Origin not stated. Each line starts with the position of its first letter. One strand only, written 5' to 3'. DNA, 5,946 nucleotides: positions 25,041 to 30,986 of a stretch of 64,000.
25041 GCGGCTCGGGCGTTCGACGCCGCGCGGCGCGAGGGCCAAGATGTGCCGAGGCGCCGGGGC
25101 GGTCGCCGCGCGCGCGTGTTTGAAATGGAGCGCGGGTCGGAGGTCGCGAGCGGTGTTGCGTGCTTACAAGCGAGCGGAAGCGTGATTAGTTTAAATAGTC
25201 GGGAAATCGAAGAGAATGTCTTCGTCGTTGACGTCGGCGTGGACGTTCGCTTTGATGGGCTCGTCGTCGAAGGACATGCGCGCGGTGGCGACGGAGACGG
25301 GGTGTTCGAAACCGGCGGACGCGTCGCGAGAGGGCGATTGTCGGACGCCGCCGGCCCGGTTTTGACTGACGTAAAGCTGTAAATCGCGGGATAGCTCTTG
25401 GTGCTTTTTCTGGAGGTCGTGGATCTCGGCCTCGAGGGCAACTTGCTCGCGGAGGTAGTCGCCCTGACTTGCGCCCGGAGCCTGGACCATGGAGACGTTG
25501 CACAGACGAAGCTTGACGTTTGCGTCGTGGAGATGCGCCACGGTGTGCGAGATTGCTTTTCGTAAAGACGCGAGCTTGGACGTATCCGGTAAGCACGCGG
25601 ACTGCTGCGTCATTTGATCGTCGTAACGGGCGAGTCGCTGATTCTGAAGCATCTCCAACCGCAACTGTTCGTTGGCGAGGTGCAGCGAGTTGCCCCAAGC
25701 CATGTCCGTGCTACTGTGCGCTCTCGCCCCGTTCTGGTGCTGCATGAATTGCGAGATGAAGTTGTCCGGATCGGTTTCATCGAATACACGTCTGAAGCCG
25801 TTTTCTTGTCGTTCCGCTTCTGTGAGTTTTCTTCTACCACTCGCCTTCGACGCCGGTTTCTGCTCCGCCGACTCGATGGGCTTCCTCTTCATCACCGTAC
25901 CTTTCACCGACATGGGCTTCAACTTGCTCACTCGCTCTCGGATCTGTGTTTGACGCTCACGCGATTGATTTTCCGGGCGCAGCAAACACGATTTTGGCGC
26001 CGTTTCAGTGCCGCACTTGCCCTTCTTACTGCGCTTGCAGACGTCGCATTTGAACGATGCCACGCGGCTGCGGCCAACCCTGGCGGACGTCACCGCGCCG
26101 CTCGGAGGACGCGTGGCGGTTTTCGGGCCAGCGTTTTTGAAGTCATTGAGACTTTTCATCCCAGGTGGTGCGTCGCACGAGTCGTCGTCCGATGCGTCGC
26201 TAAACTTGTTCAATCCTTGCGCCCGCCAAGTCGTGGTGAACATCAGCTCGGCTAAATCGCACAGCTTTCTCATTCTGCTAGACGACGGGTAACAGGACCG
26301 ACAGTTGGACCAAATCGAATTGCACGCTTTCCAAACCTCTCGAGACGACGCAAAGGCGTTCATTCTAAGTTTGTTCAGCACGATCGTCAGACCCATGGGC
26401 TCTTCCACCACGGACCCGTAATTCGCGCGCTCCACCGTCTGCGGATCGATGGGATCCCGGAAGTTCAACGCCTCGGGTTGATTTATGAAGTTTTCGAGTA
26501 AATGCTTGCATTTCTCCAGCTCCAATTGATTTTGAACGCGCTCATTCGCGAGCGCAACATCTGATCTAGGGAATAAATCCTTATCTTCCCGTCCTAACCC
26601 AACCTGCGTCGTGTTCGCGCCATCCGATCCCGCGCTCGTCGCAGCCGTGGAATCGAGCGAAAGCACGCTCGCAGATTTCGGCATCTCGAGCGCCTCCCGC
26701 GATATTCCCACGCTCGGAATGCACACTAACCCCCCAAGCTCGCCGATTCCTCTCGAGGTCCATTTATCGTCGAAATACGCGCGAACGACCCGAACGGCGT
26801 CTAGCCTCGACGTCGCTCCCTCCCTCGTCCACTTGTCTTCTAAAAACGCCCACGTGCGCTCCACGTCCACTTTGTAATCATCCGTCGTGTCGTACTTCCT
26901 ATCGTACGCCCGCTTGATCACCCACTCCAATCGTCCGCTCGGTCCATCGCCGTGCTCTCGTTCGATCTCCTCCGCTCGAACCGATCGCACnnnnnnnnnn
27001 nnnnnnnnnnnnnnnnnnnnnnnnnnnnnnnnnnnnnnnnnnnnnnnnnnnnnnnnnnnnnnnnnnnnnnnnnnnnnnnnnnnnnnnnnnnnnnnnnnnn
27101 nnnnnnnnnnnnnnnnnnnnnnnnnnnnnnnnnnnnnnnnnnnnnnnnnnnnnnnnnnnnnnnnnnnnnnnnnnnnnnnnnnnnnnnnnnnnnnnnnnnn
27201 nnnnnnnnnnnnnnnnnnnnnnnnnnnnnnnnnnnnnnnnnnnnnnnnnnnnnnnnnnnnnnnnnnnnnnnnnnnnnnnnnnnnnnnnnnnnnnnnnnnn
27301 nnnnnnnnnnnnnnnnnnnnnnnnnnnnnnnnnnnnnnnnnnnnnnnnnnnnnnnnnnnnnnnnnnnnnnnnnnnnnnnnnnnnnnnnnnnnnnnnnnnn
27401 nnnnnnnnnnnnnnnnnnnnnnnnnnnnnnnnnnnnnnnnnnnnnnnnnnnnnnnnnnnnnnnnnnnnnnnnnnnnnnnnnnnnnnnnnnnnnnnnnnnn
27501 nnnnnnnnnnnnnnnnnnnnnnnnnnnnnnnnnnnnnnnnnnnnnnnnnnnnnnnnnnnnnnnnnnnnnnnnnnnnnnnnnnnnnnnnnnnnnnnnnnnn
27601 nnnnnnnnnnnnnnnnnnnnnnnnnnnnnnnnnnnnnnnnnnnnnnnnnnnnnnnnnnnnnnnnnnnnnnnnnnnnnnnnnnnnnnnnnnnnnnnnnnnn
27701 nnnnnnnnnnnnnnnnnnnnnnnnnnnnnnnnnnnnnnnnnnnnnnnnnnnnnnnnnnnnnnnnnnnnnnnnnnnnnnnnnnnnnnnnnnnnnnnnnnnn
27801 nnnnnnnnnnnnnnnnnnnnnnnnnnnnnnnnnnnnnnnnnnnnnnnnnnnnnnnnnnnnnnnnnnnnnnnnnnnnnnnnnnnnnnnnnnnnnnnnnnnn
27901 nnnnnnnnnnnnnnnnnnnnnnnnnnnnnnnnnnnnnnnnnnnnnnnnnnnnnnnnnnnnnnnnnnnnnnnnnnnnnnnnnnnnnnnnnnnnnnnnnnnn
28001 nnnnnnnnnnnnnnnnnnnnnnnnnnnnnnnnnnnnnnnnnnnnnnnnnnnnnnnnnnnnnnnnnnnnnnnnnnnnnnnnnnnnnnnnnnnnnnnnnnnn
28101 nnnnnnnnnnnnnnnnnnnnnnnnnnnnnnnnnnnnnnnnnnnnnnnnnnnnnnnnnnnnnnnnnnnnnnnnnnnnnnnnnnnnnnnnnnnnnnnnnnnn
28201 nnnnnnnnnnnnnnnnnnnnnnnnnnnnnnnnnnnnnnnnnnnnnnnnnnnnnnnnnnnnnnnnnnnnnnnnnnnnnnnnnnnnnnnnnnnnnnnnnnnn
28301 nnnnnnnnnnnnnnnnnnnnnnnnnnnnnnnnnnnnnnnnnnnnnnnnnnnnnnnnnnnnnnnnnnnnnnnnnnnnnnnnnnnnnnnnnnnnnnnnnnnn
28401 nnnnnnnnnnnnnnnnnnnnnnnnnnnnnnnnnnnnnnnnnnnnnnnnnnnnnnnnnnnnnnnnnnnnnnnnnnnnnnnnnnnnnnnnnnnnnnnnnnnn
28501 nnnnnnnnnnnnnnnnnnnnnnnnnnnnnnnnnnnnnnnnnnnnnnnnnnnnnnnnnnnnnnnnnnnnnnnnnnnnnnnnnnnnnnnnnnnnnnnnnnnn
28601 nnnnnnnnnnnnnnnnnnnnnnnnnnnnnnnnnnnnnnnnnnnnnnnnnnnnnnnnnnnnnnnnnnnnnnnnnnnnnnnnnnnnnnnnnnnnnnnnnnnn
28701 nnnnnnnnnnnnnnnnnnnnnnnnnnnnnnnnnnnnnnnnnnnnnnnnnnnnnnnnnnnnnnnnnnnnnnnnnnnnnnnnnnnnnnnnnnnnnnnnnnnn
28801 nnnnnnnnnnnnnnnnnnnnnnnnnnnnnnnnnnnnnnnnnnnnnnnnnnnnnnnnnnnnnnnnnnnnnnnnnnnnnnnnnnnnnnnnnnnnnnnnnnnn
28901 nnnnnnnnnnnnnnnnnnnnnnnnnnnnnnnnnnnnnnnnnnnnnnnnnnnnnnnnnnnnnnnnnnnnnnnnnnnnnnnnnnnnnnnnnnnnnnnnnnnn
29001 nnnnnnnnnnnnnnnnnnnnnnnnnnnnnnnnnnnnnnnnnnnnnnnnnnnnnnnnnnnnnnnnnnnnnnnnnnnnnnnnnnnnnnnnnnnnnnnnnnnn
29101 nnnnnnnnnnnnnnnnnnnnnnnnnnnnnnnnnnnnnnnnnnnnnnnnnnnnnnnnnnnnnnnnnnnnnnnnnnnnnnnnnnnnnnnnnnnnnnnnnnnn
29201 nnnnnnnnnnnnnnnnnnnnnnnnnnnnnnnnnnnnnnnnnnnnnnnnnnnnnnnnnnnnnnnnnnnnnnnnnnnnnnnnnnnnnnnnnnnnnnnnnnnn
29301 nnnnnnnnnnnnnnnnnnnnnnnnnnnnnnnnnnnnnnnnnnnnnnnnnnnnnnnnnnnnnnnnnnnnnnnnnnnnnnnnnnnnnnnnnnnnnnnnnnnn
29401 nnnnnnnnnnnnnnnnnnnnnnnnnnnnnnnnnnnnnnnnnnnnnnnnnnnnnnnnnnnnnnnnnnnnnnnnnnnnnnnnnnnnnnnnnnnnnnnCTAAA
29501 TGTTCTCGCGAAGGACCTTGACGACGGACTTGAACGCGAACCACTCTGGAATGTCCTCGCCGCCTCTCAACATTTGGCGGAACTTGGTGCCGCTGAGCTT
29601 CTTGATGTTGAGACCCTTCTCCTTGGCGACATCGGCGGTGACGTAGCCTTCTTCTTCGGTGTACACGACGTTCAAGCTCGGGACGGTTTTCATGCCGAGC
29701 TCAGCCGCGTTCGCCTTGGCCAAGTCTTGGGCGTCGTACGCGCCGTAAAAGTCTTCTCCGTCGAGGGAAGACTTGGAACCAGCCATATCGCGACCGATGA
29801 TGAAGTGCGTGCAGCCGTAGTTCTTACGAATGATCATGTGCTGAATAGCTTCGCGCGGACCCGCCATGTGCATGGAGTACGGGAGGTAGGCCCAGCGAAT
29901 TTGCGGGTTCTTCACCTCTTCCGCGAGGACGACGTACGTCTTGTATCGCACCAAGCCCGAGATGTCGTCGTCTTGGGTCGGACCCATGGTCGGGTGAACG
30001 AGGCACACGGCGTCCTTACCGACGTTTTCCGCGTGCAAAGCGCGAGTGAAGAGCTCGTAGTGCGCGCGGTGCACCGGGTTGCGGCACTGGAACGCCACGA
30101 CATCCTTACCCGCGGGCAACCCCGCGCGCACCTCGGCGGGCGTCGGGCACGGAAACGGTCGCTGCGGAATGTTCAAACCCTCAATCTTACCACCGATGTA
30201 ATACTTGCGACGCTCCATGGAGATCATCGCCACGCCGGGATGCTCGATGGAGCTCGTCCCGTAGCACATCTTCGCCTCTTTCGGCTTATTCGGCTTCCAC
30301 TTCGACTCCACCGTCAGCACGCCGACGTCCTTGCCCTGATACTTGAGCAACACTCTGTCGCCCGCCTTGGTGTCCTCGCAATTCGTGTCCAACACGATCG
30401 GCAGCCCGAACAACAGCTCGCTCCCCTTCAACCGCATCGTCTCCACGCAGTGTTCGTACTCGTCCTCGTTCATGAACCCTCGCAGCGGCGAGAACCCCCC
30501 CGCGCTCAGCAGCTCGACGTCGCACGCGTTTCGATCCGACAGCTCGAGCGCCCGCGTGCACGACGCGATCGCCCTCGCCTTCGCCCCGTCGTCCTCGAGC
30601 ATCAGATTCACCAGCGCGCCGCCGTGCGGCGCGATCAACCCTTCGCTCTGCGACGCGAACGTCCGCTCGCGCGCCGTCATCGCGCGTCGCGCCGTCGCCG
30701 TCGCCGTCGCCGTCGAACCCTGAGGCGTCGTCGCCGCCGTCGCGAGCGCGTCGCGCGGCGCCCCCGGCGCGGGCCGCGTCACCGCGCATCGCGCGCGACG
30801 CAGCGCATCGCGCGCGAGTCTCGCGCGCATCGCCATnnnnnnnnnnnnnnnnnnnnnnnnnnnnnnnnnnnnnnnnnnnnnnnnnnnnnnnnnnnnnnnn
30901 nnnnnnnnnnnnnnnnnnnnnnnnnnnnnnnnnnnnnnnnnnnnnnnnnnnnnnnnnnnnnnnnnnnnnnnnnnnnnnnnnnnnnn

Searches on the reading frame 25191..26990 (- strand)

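Call 6: search_protein_families(library=pfam, proteins=[window:25191-26990:-], max_evalue=1)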
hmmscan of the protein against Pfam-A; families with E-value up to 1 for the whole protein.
window:25191-26990:- (599 aa): 1 family
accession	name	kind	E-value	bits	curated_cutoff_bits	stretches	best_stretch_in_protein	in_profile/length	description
PF00439.30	Bromodomain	-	1.4e-18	67.1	21.7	1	161-245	1-83/84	Bromodomain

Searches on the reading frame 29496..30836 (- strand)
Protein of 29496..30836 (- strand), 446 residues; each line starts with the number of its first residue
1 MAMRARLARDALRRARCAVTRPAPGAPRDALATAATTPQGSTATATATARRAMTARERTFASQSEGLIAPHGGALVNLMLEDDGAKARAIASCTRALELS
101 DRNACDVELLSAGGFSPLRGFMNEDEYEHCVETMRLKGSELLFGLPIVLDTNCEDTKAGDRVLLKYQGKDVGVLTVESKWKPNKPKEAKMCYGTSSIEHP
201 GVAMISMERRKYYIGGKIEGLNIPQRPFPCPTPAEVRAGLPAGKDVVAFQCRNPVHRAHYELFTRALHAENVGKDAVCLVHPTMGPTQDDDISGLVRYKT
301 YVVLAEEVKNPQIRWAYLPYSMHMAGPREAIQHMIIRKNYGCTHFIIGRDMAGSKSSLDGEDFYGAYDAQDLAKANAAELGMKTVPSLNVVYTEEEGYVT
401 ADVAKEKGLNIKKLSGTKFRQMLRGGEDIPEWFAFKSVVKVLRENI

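Call 26: search_protein_families(library=pfam, proteins=[window:29496-30836:-], max_evalue=0.00001)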
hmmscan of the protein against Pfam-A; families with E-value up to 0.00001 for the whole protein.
window:29496-30836:- (446 aa): 2 families
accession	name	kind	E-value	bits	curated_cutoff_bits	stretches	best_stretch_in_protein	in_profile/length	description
PF01747.23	ATP-sulfurylase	-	8e-70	235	24.3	1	232-444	6-211/212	ATP-sulfurylase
PF14306.12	PUA_2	-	9.9e-44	149.2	27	1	68-222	1-158/159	PUA-like domain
